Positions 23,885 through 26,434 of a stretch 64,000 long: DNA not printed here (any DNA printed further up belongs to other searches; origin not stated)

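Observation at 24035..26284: Polyprenyl-synthase-like domain fused to an RRE-like segment and a second pseudo-rSAM/SPASM domain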

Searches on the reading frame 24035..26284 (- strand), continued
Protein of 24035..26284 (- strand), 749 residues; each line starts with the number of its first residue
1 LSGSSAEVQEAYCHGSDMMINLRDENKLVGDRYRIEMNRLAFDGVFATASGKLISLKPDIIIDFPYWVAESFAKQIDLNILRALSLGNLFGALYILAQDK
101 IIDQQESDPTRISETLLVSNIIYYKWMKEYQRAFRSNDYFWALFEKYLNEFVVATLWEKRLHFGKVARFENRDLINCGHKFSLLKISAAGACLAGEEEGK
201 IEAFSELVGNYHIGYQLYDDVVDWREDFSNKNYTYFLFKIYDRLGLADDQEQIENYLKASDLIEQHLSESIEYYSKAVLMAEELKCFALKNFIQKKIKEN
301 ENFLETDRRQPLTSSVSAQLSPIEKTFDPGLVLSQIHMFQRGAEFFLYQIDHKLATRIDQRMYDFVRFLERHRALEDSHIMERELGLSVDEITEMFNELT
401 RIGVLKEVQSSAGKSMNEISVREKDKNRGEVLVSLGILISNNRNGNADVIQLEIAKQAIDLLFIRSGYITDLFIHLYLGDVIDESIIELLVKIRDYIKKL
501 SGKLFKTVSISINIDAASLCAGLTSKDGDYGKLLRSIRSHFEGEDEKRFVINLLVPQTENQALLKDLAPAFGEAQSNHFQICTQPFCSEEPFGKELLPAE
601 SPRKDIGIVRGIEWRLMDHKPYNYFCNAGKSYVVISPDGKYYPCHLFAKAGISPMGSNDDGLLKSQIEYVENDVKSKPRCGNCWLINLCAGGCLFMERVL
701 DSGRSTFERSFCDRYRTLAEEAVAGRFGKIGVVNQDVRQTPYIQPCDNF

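Call 60: search_protein_families(library=pfam, alignment_id=A6, max_evalue=0.0001)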
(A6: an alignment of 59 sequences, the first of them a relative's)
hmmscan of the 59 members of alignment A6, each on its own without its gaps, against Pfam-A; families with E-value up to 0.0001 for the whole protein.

A. member 1, L002:3065-3568:+ (168 aa): 0 families

B. families by the number of members that match (of 59 scanned): 64 families (the first 25 are shown)
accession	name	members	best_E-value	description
PF00005.33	ABC_tran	4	4.5e-36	ABC transporter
PF02687.27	FtsX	3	1.2e-22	FtsX-like permease C-terminal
PF02518.31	HATPase_c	3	3.3e-21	Histidine kinase-, DNA gyrase B-, and HSP90-like ATPase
PF13304.12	AAA_21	3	7.4e-12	AAA domain, putative AbiEii toxin, Type IV TA system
PF02463.25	SMC_N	3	1.4e-08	RecF/RecN/SMC N terminal domain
PF02163.28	Peptidase_M50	3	1.2e-06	Peptidase family M50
PF13424.12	TPR_12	2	7.2e-19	Tetratricopeptide repeat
PF02517.21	Rce1-like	2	5.5e-17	Type II CAAX prenyl endopeptidase Rce1-like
PF13191.12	AAA_16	2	6e-12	AAA ATPase domain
PF13401.12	AAA_22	2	3.8e-07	AAA domain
PF14501.12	HATPase_c_5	2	3.7e-06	GHKL domain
PF13450.12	NAD_binding_8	2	6.6e-06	NAD(P)-binding Rossmann-like domain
PF07719.23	TPR_2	2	7.3e-06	Tetratricopeptide repeat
PF01297.22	ZnuA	1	3.5e-85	Zinc-uptake complex component A periplasmic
PF17874.7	TPR_MalT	1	2.6e-69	MalT-like TPR region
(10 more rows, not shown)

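Call 63: predict_structure(alignment_id=A5)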
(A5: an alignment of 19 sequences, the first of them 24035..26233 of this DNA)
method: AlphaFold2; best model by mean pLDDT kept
length: 732 residues; sequences in the alignment: 19
mean_pLDDT: 74.9   pTM: 0.49
mean pLDDT of the five models: 74.9, 73.8, 72.7, 71.6, 70.4
residues with pLDDT >= 90: 179; 70-90: 330; 50-70: 120; < 50: 103
segments of 3 or more residues with pLDDT < 50: 25-40, 292-312, 392-412, 506-510, 556-558, 570-587, 713-726
pLDDT, mean of each block of 10 residues (from residue 1): 71 82 55 44 86 91 93 87 70 73 87 89 94 89 83 84 90 96 96 94 89 87 80 83 89 96 96 94 83 35 27 68 88 80 89 64 67 80 76 36 32 77 79 93 88 84 81 94 86 85 54 74 70 76 57 54 63 34 44 70 62 85 87 84 68 68 71 73 73 79 82 38 46 43
secondary structure, 60 per line:
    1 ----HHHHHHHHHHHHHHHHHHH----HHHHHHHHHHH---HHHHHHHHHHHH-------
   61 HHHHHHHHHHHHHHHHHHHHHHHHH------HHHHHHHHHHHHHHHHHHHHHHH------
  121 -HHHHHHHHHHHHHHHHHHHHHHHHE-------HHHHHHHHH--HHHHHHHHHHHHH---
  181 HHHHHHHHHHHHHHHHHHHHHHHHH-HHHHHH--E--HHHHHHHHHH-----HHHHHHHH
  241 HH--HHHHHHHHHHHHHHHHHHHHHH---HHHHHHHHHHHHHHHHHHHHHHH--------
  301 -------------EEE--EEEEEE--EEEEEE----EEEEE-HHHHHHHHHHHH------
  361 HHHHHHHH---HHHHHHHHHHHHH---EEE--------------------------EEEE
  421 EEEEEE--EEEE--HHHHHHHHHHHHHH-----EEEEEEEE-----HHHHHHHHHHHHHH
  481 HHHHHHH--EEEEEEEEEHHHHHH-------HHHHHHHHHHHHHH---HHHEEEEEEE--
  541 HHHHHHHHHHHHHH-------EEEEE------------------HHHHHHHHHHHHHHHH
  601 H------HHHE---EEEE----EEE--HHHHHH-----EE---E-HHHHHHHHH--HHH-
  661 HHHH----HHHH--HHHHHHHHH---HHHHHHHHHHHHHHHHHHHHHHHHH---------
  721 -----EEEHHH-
elements in order (helices of 4 or more, strands of 3 or more residues): H5-23 H28-38 H42-53 H61-85 H92-114 H122-145 H154-162 H165-177 H181-205 H207-212 H218-227 H233-242 H245-266 H270-292 E314-316 E319-324 E327-332 E337-341 H343-354 H361-368 H372-384 E388-390 E417-426 E429-432 H435-448 E454-461 H467-487 E490-498 H499-504 H512-525 E532-538 H541-554 E562-566 H585-601 E615-618 E623-625 H628-633 H646-654 H661-664 H669-672 H675-683 H687-711 E726-728

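Call 67: fold_search(model_id=the predicted structure, library=pdb)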
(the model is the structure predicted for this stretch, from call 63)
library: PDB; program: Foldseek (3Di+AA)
matches with E <= 10: 864; with E <= 0.001: 21
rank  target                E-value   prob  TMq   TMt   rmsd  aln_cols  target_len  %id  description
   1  5why_A                2.0e-11  1.00  0.35  0.56   8.2       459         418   15  Structural Insights into Thioether Bond Formation in the Biosynthesis of Sactipeptides (released 2017-07-26)
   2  5wgg_A                2.5e-11  1.00  0.38  0.58   7.8       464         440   17  Structural Insights into Thioether Bond Formation in the Biosynthesis of Sactipeptides (released 2017-07-26)
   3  5why_B                1.8e-10  1.00  0.36  0.58   7.2       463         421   17  Structural Insights into Thioether Bond Formation in the Biosynthesis of Sactipeptides (released 2017-07-26)
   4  3aqb_D                1.2e-04  1.00  0.28  0.58   7.2       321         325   16  M. luteus B-P 26 heterodimeric hexaprenyl diphosphate synthase in complex with magnesium (released 2010-11-10)
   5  3mav_D                1.5e-04  1.00  0.26  0.50   9.5       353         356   12  Crystal structure of Plasmodium vivax putative farnesyl pyrophosphate synthase (Pv092040) (released 2010-04-14)
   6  2azk_A                2.2e-04  1.00  0.27  0.63   6.3       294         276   16  Crystal structure for the mutant W136E of Sulfolobus solfataricus hexaprenyl pyrophosphate synthase (released 2006-03-14)
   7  4k37_B                2.4e-04  1.00  0.28  0.49   6.8       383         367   15  Native anSMEcpe with bound AdoMet (released 2013-05-08)
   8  5jfq_A                2.7e-04  1.00  0.30  0.67   5.0       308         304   15  Geranylgeranyl Pyrophosphate Synthetase from archaeon Geoglobus acetivorans (released 2017-05-24)
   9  3aqb_B                2.8e-04  1.00  0.28  0.58   7.6       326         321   15  M. luteus B-P 26 heterodimeric hexaprenyl diphosphate synthase in complex with magnesium (released 2010-11-10)
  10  5v1t_A                4.2e-04  1.00  0.25  0.38  16.3       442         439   14  Crystal structure of Streptococcus suis SuiB bound to precursor peptide SuiA (released 2017-08-30)
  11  5hn9_C                4.4e-04  1.00  0.27  0.54   8.1       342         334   13  Crystal structure of Plasmodium vivax geranylgeranylpyrophosphate synthase complexed with BPH-1186 (released 2016-09-07)
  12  5b0l_H                4.4e-04  1.00  0.28  0.55  17.3       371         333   13  Structure of MoeN5-Sso7d fusion protein in complex with beta-nonyl glucoside (released 2016-03-23)
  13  3n3d_A                4.6e-04  1.00  0.33  0.71   4.3       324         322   10  Crystal structure of geranylgeranyl pyrophosphate synthase from lactobacillus brevis atcc 367 (released 2010-06-02)
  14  9jzf_B                4.8e-04  1.00  0.27  0.63   8.2       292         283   15  Crystal structure of OsSPS3 complexed with zoledronate and isopentenyl diphosphate (released 2025-12-17)
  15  5b0l_D                5.5e-04  1.00  0.28  0.56  16.9       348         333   12  Structure of MoeN5-Sso7d fusion protein in complex with beta-nonyl glucoside (released 2016-03-23)
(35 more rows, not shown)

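Call 84: find_encoding_contigs(protein=P0003, flank=10000, max_places=2)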
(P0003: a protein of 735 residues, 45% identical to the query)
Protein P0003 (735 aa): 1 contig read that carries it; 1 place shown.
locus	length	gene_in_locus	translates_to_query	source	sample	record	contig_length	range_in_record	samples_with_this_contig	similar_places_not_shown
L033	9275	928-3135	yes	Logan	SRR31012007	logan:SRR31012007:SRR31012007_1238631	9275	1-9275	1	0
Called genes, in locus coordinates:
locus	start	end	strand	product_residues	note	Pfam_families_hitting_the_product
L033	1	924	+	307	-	?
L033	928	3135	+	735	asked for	-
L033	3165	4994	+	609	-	-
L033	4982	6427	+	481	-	PF13186:SPASM (faint), PF04055:Radical_SAM, PF13353:Fer4_12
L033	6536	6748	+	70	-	-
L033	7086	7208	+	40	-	-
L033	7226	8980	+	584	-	PF00664:ABC_membrane, PF00005:ABC_tran, PF02463:SMC_N (faint)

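Call 85: find_encoding_contigs(protein=P0004, flank=10000, max_places=2)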
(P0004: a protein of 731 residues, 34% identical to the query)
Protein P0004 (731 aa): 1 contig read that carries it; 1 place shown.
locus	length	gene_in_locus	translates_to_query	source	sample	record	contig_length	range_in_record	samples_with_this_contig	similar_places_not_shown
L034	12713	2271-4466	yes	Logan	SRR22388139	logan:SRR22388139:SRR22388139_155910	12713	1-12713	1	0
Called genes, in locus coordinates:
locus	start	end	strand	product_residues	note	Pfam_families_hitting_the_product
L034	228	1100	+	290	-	PF00196:GerE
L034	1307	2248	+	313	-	-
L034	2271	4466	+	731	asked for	-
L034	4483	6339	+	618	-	-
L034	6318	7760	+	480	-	PF04055:Radical_SAM, PF13353:Fer4_12, PF13186:SPASM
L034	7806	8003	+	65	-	-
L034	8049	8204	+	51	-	-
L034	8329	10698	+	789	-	PF13620:CarboxypepD_reg, PF13715:CarbopepD_reg_2, PF07715:Plug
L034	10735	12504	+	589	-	PF00664:ABC_membrane, PF00005:ABC_tran, PF02463:SMC_N (weak)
